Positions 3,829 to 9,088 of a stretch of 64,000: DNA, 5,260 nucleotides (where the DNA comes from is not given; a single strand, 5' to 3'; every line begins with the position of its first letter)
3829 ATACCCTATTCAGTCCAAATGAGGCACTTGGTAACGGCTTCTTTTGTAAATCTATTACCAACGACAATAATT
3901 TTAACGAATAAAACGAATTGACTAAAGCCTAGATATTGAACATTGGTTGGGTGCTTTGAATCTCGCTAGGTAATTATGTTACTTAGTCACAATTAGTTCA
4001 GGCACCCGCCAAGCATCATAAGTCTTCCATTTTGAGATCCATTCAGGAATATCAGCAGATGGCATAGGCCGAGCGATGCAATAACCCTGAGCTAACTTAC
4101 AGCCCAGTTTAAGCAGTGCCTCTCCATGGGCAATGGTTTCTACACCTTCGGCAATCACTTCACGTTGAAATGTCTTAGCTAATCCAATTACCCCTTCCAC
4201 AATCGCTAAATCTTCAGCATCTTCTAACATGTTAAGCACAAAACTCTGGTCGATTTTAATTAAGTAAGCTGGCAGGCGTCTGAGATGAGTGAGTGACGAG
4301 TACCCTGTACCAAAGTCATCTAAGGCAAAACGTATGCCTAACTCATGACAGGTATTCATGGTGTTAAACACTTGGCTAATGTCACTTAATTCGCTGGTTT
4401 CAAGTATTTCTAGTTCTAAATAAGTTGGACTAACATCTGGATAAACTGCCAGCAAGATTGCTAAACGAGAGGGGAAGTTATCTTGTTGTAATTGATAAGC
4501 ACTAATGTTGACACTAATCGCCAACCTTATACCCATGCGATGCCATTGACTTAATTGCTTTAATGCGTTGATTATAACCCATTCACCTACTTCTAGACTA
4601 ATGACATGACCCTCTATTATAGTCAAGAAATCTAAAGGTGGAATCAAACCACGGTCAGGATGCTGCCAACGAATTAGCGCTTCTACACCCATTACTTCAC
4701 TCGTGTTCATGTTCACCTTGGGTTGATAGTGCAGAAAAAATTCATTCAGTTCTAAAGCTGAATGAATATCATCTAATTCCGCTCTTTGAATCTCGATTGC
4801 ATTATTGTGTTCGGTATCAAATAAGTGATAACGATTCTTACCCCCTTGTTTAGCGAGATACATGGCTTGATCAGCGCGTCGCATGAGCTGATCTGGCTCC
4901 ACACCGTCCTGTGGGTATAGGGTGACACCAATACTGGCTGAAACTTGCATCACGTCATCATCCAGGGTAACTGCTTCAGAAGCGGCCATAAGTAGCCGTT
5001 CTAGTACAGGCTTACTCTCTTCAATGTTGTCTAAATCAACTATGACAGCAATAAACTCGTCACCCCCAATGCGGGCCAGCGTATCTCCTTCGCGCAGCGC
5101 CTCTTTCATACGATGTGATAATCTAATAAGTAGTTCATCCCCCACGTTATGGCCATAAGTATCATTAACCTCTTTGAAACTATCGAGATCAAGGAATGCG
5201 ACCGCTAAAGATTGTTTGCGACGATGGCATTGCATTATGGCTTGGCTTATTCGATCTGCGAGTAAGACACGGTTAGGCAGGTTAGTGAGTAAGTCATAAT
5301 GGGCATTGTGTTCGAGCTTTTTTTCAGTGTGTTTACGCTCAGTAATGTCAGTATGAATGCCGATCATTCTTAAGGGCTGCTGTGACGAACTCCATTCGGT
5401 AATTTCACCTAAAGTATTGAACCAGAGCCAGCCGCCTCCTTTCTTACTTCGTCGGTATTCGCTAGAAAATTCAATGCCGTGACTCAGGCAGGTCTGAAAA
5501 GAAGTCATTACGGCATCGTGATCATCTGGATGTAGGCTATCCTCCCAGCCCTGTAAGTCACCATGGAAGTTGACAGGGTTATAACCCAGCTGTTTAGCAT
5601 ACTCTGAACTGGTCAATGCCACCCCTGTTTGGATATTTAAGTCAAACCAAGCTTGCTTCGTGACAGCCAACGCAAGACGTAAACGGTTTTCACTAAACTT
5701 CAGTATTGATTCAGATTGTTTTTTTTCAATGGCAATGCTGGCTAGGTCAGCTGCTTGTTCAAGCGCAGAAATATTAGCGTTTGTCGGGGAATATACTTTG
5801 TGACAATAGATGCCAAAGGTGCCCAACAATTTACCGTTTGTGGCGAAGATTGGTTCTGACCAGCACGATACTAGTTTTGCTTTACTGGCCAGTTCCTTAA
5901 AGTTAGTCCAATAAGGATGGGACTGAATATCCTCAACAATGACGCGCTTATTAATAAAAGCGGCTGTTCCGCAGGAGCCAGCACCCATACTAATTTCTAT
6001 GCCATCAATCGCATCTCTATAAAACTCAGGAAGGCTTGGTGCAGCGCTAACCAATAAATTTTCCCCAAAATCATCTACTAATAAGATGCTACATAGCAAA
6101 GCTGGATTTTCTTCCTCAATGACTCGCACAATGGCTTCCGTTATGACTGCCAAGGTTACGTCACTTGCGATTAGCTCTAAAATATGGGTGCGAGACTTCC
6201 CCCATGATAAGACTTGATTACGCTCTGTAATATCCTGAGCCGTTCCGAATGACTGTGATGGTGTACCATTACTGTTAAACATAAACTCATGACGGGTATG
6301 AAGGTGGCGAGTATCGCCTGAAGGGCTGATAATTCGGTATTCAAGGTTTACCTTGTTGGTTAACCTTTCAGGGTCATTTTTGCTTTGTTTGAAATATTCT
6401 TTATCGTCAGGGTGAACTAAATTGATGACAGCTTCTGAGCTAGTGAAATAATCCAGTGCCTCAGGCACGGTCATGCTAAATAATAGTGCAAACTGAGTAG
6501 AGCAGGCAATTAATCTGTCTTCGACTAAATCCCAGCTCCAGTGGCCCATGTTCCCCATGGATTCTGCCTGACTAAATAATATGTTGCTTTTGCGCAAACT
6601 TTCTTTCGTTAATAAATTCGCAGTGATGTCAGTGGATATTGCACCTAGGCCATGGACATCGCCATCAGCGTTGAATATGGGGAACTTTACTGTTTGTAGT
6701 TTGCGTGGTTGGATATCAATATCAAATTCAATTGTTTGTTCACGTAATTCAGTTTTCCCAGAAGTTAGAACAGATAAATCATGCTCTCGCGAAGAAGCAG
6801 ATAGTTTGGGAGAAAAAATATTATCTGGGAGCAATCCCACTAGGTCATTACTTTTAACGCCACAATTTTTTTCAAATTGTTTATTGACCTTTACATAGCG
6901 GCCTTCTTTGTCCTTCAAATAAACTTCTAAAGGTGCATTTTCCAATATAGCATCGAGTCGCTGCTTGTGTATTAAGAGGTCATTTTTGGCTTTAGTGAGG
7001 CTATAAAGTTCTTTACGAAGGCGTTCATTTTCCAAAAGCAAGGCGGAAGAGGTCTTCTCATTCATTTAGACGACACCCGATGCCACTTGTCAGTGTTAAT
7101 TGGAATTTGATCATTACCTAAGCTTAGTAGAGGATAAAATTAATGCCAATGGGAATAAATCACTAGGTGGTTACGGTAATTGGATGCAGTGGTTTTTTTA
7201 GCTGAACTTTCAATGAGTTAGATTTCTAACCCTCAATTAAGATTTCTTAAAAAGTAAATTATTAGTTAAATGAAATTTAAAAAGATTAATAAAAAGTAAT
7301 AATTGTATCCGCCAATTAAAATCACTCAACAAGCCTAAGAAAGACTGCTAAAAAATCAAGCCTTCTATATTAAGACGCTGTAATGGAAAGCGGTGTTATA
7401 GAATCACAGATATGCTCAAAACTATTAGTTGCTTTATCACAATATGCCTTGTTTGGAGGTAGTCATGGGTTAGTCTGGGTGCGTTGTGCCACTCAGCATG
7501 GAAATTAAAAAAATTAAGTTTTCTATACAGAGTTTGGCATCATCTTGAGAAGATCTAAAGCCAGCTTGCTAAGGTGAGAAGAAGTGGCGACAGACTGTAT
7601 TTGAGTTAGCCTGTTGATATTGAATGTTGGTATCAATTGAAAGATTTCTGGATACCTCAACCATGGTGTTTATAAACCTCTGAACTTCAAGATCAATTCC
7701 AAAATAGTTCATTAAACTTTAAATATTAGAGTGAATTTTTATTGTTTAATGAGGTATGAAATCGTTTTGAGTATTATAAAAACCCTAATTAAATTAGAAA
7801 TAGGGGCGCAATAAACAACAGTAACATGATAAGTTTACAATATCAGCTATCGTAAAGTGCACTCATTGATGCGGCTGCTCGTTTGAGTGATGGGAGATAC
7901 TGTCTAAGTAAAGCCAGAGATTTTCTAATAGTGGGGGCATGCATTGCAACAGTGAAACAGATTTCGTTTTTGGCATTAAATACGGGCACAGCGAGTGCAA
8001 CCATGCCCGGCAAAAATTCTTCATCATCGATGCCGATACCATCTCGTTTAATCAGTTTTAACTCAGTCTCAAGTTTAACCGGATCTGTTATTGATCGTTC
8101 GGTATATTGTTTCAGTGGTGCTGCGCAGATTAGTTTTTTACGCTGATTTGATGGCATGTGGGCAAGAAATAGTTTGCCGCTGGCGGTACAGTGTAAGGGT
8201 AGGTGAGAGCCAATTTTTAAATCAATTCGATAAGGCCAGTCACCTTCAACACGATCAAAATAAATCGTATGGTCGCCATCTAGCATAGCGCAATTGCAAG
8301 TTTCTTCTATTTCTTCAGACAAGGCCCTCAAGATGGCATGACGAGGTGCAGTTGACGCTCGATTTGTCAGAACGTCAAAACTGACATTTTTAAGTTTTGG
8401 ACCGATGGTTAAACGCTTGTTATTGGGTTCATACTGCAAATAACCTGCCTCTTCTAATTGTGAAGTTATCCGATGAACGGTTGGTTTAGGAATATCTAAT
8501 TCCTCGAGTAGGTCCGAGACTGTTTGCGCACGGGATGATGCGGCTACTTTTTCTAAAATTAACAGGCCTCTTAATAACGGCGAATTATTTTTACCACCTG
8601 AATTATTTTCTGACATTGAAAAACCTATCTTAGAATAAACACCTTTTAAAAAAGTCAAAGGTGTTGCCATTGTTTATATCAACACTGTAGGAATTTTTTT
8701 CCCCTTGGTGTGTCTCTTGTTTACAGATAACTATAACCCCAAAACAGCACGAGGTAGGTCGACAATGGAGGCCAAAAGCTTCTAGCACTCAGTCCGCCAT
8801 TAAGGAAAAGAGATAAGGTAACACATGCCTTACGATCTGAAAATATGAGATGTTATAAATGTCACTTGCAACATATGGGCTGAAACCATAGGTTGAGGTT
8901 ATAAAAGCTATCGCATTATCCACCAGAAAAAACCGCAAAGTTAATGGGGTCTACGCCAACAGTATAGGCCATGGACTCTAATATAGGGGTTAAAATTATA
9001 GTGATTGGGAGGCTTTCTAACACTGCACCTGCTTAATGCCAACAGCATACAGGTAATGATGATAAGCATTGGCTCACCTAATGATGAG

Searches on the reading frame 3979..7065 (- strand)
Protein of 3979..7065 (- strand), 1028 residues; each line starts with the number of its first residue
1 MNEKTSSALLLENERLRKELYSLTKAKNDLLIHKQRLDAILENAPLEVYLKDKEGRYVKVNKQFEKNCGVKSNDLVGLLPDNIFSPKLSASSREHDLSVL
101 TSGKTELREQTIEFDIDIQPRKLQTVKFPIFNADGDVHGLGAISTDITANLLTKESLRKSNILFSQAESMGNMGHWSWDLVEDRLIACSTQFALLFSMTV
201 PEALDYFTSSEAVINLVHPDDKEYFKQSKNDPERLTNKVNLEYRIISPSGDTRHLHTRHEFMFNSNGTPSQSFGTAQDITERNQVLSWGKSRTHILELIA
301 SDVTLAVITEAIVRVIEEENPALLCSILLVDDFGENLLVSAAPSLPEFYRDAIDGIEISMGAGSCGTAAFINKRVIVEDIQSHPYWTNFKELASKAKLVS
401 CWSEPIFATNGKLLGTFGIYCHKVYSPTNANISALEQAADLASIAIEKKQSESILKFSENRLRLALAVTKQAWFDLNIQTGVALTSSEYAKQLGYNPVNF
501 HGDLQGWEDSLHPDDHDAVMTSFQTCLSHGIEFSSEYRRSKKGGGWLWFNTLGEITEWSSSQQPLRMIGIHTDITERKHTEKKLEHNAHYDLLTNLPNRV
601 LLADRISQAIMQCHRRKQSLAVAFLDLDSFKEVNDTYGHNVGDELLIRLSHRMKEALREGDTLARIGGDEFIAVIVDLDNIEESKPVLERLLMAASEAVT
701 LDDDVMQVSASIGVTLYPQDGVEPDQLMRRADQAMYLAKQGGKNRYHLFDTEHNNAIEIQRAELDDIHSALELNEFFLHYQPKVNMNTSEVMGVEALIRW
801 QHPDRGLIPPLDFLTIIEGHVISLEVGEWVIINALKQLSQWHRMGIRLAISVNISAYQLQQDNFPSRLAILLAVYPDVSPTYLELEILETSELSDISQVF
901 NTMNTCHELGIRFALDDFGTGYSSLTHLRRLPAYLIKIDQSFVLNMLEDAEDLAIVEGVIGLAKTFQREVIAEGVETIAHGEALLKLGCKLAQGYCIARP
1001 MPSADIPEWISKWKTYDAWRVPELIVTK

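Call 44: search_protein_families(library=ncbifam, max_evalue=1e-20, proteins=[window:3979-7065:-])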
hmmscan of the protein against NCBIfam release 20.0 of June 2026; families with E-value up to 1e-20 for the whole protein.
window:3979-7065:- (1028 aa): 25 families
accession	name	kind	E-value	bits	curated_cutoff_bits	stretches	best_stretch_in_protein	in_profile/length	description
NF045675.1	PhdiestaseDibA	equivalog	2e-125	419.5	980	1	532-1006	148-621/623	phosphodiesterase DibA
NF053781.1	cdiGMPphdstlr2612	equivalog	9.2e-124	414.5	1600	1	582-1007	834-1262/1268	Tlr1612 family c-di-GMP phosphodiesterase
NF007474.0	PRK10060.1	equivalog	4e-110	369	782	1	560-1014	209-658/663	cyclic di-GMP phosphodiesterase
NF008467.0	PRK11359.1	equivalog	6.3e-105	351.9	857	1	576-1013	364-795/800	oxygen-sensing cyclic-di-GMP phosphodiesterase DosP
NF007298.0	PRK09776.1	equivalog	1.6e-86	291.2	1135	1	581-1002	677-1098/1111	diguanylate cyclase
NF052458.1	PhdiestGepA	equivalog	2.6e-79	267.4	1200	1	578-1007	415-838/840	phosphodiesterase GepA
NF008807.1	PRK11829.1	equivalog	5.8e-78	262.6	733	1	589-1006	243-658/670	biofilm formation regulator HmsP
NF007423.1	PRK09966.1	equivalog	1.1e-47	162.7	325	1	577-739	228-390/390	diguanylate cyclase DgcN/YfiN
NF052596.1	RR_EAL_PvrR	equivalog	8.5e-44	149.7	580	1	752-1006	132-385/398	response regulator cyclic di-GMP phosphodiesterase PvrR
TIGR00254.1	GGDEF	domain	3.2e-42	144.1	37.4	1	584-748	1-166/168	diguanylate cyclase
NF038266.1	diguan_SiaD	equivalog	3.3e-42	144.6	290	1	580-745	86-251/252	biofilm regulation diguanylate cyclase SiaD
NF007839.0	PRK10551.1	equivalog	2.5e-39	135.2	461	1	764-1014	265-514/518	cyclic di-GMP phosphodiesterase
NF007380.0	PRK09894.1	equivalog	4.8e-38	131.2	256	1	583-752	124-290/296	diguanylate cyclase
NF051473.1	DigCycDgcsShew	equivalog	1.7e-37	129.4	400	1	583-748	130-290/291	diguanylate cyclase DgcS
NF007135.0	PRK09581.1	equivalog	3e-36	125.2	474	1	577-746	282-452/457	PleD family two-component system response regulator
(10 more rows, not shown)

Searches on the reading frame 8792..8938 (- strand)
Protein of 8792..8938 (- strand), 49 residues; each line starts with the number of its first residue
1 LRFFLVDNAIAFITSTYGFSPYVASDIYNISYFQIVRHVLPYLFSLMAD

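Call 76: search_protein_families(library=pfam, max_evalue=0.01, proteins=[window:8792-8938:-])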
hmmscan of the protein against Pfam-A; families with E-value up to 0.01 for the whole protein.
window:8792-8938:- (49 aa): 1 family
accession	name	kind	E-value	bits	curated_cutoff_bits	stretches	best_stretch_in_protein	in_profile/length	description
PF06808.19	DctM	-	0.0086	15.4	23.8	1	9-47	363-401/413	Tripartite ATP-independent periplasmic transporter, DctM component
